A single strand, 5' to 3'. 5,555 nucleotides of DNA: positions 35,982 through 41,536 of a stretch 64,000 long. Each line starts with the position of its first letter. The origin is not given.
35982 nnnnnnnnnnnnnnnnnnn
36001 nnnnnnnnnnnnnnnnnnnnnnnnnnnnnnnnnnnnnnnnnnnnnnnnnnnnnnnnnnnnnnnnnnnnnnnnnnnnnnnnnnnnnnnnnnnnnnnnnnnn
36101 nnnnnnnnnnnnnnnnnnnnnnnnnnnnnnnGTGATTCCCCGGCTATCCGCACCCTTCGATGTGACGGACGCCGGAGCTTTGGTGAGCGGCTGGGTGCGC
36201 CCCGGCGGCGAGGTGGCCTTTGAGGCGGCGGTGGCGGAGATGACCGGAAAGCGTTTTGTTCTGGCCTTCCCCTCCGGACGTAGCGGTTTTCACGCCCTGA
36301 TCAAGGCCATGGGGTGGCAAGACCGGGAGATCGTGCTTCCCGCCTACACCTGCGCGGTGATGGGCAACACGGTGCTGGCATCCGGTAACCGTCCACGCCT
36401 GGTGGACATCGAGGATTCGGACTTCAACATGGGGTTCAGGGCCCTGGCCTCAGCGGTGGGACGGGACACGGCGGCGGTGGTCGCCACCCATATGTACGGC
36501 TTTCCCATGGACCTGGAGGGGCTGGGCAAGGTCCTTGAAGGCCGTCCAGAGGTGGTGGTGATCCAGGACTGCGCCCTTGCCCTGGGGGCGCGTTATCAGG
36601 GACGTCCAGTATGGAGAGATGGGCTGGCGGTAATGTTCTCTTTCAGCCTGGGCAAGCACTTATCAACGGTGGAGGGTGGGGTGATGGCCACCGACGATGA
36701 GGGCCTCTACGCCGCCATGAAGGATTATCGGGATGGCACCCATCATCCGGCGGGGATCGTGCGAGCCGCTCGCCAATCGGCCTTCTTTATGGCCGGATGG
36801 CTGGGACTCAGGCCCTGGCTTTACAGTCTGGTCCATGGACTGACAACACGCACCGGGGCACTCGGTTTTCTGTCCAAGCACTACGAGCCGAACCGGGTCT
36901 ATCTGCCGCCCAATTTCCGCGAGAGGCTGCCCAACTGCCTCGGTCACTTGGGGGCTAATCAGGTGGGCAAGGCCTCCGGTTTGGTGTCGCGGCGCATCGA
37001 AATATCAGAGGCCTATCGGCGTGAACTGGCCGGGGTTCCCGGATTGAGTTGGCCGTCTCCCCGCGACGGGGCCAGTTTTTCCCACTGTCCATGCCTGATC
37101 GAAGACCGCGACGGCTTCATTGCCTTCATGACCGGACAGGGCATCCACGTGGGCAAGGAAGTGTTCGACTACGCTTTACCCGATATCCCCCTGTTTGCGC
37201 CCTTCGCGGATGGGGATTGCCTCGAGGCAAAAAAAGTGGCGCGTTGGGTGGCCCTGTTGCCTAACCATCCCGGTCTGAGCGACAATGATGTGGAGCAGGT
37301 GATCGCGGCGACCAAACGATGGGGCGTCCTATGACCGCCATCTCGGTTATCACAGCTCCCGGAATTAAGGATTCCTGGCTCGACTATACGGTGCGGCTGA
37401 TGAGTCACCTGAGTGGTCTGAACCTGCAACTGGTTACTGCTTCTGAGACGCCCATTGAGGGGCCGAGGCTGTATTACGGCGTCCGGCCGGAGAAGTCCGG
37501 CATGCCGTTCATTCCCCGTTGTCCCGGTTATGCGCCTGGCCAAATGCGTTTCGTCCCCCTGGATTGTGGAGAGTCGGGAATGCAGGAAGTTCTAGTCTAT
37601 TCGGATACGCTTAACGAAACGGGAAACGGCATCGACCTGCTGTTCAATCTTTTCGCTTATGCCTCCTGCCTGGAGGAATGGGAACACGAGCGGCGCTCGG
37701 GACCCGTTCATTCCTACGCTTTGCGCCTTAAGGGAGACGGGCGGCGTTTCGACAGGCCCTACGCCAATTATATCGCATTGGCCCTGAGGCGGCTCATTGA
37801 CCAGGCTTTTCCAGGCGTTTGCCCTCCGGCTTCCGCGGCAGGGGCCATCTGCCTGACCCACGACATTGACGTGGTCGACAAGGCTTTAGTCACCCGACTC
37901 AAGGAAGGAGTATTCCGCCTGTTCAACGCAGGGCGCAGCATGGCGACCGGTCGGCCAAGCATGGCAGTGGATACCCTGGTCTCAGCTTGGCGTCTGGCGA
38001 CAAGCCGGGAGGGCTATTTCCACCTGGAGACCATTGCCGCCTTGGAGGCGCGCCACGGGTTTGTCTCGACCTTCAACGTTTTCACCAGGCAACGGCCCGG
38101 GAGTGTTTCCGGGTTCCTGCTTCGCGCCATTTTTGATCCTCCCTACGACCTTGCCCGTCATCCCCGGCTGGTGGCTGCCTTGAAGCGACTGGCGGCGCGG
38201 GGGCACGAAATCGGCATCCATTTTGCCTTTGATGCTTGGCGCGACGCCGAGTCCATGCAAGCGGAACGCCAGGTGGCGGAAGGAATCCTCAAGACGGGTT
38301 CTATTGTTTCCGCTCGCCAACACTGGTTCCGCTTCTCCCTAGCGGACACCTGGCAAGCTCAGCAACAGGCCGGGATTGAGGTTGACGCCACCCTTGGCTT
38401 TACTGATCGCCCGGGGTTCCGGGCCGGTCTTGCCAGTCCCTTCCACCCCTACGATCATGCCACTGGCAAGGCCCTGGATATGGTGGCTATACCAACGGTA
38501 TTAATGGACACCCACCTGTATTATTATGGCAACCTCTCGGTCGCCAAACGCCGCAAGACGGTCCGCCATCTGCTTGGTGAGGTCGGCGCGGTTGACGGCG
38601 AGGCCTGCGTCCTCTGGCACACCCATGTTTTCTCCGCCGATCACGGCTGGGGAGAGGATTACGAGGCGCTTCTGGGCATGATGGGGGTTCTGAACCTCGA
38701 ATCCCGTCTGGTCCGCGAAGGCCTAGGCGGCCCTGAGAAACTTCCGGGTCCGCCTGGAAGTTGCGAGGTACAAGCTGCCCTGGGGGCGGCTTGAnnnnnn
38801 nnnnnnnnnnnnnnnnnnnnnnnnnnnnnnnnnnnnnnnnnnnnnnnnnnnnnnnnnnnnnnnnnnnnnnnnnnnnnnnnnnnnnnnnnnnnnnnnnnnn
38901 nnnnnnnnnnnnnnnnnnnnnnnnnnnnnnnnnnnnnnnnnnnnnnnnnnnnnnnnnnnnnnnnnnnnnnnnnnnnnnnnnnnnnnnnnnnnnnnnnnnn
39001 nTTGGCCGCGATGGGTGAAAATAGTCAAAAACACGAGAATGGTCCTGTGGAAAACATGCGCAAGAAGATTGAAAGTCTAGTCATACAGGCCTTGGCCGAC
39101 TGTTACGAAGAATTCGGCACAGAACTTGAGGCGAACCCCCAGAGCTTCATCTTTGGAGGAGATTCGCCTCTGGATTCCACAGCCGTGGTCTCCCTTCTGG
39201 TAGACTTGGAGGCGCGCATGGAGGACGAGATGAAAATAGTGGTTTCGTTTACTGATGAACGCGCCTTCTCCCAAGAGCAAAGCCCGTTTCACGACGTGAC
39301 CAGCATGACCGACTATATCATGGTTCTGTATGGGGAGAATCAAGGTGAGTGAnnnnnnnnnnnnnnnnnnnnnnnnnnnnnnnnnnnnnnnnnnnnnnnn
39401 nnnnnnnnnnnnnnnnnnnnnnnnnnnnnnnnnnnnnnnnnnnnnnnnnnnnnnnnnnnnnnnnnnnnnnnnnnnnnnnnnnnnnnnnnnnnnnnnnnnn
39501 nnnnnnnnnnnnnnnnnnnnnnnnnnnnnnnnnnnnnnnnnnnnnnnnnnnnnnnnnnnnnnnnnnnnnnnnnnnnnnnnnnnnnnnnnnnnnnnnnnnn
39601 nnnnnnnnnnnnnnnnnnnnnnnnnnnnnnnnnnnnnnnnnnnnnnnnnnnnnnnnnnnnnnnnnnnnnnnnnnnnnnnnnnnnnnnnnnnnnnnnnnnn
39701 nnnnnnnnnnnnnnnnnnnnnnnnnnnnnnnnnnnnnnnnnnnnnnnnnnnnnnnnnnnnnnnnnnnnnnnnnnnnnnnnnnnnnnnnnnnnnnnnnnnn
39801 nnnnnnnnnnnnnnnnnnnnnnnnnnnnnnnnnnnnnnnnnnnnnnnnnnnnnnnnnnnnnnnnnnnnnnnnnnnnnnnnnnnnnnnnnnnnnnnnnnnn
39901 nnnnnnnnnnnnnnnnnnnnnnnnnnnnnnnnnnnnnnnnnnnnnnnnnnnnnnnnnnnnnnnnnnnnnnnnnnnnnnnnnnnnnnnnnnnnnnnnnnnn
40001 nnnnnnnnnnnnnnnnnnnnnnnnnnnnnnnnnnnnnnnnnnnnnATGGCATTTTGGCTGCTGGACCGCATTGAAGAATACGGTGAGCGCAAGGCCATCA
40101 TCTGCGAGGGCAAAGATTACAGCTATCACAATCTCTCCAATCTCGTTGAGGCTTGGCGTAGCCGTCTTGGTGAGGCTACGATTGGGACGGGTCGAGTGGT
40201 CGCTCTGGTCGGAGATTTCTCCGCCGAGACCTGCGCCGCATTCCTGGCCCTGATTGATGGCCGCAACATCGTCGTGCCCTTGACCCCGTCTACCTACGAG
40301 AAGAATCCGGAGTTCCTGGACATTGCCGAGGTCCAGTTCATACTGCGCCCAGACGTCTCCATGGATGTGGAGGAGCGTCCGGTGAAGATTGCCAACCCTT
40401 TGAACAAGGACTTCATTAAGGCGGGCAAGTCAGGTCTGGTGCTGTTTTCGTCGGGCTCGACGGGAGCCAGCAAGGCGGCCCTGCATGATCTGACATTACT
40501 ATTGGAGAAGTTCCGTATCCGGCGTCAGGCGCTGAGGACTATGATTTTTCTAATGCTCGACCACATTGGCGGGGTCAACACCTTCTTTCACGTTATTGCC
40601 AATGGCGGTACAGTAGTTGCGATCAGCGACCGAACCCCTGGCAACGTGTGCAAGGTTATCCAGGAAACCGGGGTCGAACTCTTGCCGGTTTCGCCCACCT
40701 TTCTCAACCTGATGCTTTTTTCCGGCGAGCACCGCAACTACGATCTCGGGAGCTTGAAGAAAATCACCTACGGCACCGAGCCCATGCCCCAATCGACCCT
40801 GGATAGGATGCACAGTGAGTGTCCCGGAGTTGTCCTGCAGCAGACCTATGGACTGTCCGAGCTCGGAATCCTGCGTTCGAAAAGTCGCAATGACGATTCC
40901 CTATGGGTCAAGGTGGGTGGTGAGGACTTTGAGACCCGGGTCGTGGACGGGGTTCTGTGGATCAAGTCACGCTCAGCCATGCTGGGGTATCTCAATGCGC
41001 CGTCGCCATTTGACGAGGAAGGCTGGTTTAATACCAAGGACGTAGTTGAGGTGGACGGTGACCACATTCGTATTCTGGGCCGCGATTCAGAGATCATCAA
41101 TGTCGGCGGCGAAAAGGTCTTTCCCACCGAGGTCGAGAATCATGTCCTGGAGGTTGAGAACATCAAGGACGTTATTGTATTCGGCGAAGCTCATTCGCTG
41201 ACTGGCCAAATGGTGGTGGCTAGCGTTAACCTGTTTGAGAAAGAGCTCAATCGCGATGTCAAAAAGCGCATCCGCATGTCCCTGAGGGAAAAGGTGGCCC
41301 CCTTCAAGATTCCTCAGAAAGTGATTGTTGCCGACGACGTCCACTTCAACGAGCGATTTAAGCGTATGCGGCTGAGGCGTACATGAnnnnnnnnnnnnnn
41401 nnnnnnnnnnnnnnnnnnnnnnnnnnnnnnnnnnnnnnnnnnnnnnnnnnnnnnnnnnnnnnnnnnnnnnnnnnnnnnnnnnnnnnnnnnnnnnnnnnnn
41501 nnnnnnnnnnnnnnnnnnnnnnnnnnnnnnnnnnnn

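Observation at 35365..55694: Arn-like (aminoarabinose-type) lipid-linked amino-sugar transfer module embedded in the island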

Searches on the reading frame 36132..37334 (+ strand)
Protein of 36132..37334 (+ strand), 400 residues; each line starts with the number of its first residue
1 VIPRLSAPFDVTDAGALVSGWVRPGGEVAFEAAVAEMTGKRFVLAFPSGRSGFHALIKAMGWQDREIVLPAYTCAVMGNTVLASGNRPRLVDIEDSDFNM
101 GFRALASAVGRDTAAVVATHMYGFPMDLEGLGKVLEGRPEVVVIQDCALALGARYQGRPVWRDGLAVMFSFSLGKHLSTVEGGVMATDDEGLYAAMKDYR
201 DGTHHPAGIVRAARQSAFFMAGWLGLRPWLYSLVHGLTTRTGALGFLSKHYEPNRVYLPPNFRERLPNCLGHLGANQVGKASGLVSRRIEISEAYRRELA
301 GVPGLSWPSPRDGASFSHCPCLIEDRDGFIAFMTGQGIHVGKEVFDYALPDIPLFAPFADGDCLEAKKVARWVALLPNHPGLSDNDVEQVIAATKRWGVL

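Call 3: search_protein_families(library=pfam, proteins=[window:36132-37334:+], max_evalue=0.01)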
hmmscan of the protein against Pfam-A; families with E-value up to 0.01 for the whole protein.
window:36132-37334:+ (400 aa): 1 family
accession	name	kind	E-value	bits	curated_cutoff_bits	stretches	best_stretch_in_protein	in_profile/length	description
PF01041.23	DegT_DnrJ_EryC1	-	1.2e-48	166.6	19.8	1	16-393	14-358/360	DegT/DnrJ/EryC1/StrS aminotransferase family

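Call 9: search_protein_families(library=ncbifam, proteins=[window:36132-37334:+], max_evalue=0.01)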
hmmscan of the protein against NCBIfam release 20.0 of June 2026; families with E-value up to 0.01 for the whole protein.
window:36132-37334:+ (400 aa): 7 families
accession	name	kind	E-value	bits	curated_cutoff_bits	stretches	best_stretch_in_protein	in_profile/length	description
TIGR03588.1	PseC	equivalog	5.5e-33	114.4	423.5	1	25-394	29-376/380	UDP-4-amino-4,6-dideoxy-N-acetyl-beta-L-altrosamine transaminase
NF008658.2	PRK11658.1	equivalog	5.5e-28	97.7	631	1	16-197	23-204/379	UDP-4-amino-4-deoxy-L-arabinose aminotransferase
TIGR04181.1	NHT_00031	hypoth_equivalog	9.1e-24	84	420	1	16-197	19-218/359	LegC family aminotransferase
TIGR04427.1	PLP_DesI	equivalog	4.4e-20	72.1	650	1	16-198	41-223/390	dTDP-4-dehydro-6-deoxyglucose aminotransferase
NF008687.0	PRK11706.1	equivalog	5.7e-17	61.5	375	1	63-193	70-199/375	dTDP-4-amino-4,6-dideoxygalactose transaminase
NF011936.0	PRK15407.1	equivalog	7.4e-15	54.6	423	1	66-201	115-249/440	lipopolysaccharide biosynthesis protein RfbH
TIGR02379.1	ECA_wecE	subfamily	1.4e-12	47.1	434.85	1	65-192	72-199/376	dTDP-4-amino-4,6-dideoxy-D-glucose transaminase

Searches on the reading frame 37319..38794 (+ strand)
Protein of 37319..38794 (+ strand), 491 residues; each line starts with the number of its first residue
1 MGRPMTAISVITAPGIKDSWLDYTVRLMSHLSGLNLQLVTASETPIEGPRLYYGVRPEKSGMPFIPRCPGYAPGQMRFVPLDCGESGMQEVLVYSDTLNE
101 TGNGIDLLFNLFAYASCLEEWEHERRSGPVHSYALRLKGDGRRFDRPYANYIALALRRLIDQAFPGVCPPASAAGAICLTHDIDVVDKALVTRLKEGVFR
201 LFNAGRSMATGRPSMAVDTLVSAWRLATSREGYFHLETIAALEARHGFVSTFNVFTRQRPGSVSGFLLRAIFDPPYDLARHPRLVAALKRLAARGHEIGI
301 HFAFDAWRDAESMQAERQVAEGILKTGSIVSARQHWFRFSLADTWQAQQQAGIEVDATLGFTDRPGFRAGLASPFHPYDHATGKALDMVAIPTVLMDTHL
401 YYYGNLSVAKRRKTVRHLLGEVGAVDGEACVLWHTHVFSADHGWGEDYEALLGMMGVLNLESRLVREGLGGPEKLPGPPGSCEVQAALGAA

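Call 3: search_protein_families(library=pfam, proteins=[window:37319-38794:+], max_evalue=0.01)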
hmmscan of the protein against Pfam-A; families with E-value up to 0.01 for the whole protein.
window:37319-38794:+ (491 aa): 0 families

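Call 9: search_protein_families(library=ncbifam, proteins=[window:37319-38794:+], max_evalue=0.01)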
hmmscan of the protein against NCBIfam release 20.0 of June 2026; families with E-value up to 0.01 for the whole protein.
window:37319-38794:+ (491 aa): 1 family
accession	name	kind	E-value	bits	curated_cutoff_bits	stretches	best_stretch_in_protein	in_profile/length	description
NF053580.1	deacetylase_VimE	equivalog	6.5e-16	57.9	440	1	274-442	246-414/431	UDP-2,3-diacetamido-2,3-dideoxy-alpha-D-glucuronate deacetylase VimE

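Call 20: search_solved_structures(query=window:37319-38794:+, max_evalue=1, show_alignments=2)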
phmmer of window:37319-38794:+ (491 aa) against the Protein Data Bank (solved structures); distinct sequences matched with E-value up to 1: 1.
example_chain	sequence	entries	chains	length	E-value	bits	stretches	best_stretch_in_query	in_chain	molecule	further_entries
5opz_A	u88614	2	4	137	0.22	13.4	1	366-413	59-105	ChiX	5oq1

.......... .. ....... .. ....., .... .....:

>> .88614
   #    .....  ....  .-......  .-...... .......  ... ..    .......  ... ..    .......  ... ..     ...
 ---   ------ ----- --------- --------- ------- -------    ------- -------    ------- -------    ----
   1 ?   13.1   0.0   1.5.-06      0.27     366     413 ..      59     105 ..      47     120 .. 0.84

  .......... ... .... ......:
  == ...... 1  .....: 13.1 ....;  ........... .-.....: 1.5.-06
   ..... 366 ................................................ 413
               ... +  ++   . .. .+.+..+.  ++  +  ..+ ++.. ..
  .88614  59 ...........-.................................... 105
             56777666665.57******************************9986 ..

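Call 60: search_protein_families(library=pfam, proteins=[window:37319-38794:+], max_evalue=1)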
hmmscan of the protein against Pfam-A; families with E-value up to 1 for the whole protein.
window:37319-38794:+ (491 aa): 1 family
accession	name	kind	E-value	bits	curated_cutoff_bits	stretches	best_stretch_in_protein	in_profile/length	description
PF10096.14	DUF2334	-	0.13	12.3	26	1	276-301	47-72/203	Uncharacterized protein conserved in bacteria (DUF2334)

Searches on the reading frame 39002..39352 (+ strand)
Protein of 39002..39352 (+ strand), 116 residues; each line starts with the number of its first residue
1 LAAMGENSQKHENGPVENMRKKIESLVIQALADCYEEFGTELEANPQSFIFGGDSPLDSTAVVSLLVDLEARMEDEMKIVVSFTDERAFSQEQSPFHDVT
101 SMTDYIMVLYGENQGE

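Call 3: search_protein_families(library=pfam, proteins=[window:39002-39352:+], max_evalue=0.01)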
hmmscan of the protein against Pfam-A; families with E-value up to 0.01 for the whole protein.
window:39002-39352:+ (116 aa): 0 families

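Call 60: search_protein_families(library=pfam, proteins=[window:39002-39352:+], max_evalue=1)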
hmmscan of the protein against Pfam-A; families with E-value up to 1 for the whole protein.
window:39002-39352:+ (116 aa): 1 family
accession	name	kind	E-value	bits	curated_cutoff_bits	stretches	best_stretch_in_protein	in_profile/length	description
PF08020.16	DUF1706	-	0.068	13.5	24.2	1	60-107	100-147/166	Protein of unknown function (DUF1706)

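Call 93: search_protein_families(library=ncbifam, proteins=[window:39002-39352:+], max_evalue=0.001)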
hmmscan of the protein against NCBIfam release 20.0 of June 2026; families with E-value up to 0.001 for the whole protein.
window:39002-39352:+ (116 aa): 0 families

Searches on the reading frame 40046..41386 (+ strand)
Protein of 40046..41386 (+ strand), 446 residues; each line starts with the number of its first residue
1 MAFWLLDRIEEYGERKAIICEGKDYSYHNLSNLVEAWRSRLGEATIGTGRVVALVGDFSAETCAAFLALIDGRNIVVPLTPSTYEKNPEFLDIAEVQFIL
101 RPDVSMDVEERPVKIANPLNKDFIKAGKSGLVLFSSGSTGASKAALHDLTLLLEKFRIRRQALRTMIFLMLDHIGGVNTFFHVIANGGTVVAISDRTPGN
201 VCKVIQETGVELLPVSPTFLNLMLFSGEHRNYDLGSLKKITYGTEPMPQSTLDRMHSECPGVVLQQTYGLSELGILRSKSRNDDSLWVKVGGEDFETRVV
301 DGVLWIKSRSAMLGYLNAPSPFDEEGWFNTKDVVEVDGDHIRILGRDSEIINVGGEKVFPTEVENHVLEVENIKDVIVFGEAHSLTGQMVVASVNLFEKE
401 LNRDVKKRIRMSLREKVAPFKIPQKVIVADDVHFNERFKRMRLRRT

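Call 3: search_protein_families(library=pfam, proteins=[window:40046-41386:+], max_evalue=0.01)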
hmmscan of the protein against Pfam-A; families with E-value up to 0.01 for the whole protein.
window:40046-41386:+ (446 aa): 3 families
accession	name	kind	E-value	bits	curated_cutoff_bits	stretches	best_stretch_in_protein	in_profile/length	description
PF00501.34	AMP-binding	-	1.1e-29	103.9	29.9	2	129-316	164-384/384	AMP-binding enzyme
PF13193.12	AMP-binding_C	-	1.2e-10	42.5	24.5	1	362-432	1-69/76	AMP-binding enzyme C-terminal domain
PF23562.2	AMP-binding_C_3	-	2.3e-06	28.5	20.8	1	347-428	1-86/124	AMP-binding enzyme C-terminal domain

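Call 93: search_protein_families(library=ncbifam, proteins=[window:40046-41386:+], max_evalue=0.001)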
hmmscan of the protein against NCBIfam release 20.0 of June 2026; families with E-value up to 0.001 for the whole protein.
window:40046-41386:+ (446 aa): 93 families (the best 25 are shown)
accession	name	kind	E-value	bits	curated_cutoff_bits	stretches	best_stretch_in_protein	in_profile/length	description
NF004837.0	PRK06187.1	subfamily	1e-40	139.5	476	1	132-433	175-506/531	long-chain-fatty-acid--CoA ligase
TIGR01923.1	menE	equivalog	9.8e-35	120.2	330.15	1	27-436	2-433/442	o-succinylbenzoate--CoA ligase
NF006182.0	PRK08316.1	subfamily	3e-34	118.4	663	1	132-435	176-503/523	fatty acyl-CoA synthetase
NF005801.1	PRK07656.1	equivalog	3.8e-33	114.9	657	1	132-437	169-491/500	FadD3 family acyl-CoA ligase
NF002966.0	PRK03640.1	equivalog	4.6e-33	114.5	556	1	2-439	5-470/483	o-succinylbenzoate--CoA ligase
NF005863.0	PRK07798.1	subfamily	7.9e-31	107.2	543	2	336-433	421-515/540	acyl-CoA synthetase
NF006539.0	PRK09029.1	equivalog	1.4e-30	106.6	494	1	12-429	16-431/458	o-succinylbenzoate--CoA ligase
NF004114.0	PRK05605.1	equivalog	9.8e-28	96.8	766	1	301-433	419-553/575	long-chain-fatty-acid--CoA ligase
NF005662.0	PRK07445.1-4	equivalog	1.9e-25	89.4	640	1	303-434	319-446/467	O-succinylbenzoic acid--CoA ligase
TIGR02275.1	DHB_AMP_lig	equivalog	3.1e-25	88.4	723.55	1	183-431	246-511/526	(2,3-dihydroxybenzoyl)adenylate synthase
NF005307.0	PRK06839.1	equivalog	1.8e-24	86.3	748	1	127-435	149-479/496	o-succinylbenzoate--CoA ligase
NF052580.1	Str24CoAsynCasG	equivalog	2.8e-24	85.4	750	1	164-431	243-531/548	steroid-24-oyl-CoA synthetase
NF005702.0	PRK07514.1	subfamily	8.2e-24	83.8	558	1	129-435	159-486/506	malonyl-CoA synthase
NF004511.1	PRK05852.1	equivalog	1.5e-23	83.3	650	1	300-431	353-486/505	FadD7 family fatty acid--CoA ligase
NF006181.0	PRK08314.1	subfamily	5.7e-23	81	705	1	131-431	208-536/563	long-chain-fatty-acid--CoA ligase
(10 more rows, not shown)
